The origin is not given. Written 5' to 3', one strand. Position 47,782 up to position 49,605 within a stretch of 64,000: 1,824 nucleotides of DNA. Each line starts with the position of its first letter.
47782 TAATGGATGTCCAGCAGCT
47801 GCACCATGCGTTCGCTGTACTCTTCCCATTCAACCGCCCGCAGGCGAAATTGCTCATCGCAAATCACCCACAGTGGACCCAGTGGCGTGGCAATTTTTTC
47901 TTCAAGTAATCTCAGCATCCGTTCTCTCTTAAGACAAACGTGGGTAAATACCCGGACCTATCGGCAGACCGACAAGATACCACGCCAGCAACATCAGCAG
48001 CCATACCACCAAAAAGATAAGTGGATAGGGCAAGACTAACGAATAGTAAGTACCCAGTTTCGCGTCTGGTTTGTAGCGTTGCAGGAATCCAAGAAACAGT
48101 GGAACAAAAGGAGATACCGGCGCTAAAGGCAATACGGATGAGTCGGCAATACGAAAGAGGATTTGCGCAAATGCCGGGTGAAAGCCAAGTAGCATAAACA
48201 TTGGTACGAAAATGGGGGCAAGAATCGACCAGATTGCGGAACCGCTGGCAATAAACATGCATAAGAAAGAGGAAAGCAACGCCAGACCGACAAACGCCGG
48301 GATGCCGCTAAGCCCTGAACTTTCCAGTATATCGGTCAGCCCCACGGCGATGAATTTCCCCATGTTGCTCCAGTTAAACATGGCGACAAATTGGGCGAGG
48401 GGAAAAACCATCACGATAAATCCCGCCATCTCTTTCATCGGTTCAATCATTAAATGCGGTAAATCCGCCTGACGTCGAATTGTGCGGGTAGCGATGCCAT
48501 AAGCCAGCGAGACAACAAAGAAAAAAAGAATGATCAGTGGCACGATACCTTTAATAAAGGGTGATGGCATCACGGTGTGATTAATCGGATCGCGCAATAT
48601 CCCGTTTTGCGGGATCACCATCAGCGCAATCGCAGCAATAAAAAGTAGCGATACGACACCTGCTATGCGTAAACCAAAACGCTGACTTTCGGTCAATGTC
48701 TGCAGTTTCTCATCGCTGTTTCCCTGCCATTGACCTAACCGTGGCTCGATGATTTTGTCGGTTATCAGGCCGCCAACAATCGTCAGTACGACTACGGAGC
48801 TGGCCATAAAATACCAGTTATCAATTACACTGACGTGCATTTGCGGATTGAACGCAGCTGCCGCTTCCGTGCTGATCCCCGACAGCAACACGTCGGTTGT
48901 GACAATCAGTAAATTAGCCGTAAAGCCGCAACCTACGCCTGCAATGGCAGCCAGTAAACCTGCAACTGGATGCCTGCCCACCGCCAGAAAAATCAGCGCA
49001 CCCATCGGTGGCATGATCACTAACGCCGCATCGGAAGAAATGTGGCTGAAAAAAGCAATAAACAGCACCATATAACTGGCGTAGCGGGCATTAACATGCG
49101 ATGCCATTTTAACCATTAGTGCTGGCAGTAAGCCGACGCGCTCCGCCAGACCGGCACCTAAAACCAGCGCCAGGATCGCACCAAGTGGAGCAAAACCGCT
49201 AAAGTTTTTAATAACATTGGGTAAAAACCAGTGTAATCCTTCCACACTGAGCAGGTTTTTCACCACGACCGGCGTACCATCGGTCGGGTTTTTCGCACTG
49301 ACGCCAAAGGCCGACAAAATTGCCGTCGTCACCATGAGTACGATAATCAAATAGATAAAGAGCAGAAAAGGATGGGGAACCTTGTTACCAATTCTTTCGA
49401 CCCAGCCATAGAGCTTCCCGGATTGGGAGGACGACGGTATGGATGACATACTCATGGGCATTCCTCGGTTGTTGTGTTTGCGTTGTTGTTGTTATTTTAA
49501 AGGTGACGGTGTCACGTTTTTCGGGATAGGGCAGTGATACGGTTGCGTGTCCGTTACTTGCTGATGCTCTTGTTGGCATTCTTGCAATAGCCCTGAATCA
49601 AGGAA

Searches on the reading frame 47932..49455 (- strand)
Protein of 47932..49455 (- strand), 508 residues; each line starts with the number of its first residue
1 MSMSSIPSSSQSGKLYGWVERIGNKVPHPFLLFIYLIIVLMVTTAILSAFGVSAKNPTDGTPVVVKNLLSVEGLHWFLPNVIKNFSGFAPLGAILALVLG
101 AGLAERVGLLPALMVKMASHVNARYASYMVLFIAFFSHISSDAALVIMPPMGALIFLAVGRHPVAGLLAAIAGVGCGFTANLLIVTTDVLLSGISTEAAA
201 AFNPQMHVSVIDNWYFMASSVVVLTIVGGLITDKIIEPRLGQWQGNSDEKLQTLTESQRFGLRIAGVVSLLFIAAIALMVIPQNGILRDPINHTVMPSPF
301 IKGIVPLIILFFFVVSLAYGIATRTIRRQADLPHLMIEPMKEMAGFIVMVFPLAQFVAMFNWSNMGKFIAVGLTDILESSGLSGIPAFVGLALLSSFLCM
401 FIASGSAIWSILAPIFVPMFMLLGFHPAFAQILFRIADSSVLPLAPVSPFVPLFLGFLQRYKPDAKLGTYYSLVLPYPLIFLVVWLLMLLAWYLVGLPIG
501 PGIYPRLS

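Call 50: search_solved_structures(query=window:47932-49455:-, max_evalue=0.001, show_alignments=2)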
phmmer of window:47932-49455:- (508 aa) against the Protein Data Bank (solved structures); distinct sequences matched with E-value up to 0.001: 2.
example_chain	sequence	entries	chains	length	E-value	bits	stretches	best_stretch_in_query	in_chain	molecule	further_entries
4r1i_A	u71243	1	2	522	2.3e-109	369.8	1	9-503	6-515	Aminobenzoyl-glutamate transporter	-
4r0c_A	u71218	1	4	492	5e-90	306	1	16-501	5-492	AbgT putative transporter family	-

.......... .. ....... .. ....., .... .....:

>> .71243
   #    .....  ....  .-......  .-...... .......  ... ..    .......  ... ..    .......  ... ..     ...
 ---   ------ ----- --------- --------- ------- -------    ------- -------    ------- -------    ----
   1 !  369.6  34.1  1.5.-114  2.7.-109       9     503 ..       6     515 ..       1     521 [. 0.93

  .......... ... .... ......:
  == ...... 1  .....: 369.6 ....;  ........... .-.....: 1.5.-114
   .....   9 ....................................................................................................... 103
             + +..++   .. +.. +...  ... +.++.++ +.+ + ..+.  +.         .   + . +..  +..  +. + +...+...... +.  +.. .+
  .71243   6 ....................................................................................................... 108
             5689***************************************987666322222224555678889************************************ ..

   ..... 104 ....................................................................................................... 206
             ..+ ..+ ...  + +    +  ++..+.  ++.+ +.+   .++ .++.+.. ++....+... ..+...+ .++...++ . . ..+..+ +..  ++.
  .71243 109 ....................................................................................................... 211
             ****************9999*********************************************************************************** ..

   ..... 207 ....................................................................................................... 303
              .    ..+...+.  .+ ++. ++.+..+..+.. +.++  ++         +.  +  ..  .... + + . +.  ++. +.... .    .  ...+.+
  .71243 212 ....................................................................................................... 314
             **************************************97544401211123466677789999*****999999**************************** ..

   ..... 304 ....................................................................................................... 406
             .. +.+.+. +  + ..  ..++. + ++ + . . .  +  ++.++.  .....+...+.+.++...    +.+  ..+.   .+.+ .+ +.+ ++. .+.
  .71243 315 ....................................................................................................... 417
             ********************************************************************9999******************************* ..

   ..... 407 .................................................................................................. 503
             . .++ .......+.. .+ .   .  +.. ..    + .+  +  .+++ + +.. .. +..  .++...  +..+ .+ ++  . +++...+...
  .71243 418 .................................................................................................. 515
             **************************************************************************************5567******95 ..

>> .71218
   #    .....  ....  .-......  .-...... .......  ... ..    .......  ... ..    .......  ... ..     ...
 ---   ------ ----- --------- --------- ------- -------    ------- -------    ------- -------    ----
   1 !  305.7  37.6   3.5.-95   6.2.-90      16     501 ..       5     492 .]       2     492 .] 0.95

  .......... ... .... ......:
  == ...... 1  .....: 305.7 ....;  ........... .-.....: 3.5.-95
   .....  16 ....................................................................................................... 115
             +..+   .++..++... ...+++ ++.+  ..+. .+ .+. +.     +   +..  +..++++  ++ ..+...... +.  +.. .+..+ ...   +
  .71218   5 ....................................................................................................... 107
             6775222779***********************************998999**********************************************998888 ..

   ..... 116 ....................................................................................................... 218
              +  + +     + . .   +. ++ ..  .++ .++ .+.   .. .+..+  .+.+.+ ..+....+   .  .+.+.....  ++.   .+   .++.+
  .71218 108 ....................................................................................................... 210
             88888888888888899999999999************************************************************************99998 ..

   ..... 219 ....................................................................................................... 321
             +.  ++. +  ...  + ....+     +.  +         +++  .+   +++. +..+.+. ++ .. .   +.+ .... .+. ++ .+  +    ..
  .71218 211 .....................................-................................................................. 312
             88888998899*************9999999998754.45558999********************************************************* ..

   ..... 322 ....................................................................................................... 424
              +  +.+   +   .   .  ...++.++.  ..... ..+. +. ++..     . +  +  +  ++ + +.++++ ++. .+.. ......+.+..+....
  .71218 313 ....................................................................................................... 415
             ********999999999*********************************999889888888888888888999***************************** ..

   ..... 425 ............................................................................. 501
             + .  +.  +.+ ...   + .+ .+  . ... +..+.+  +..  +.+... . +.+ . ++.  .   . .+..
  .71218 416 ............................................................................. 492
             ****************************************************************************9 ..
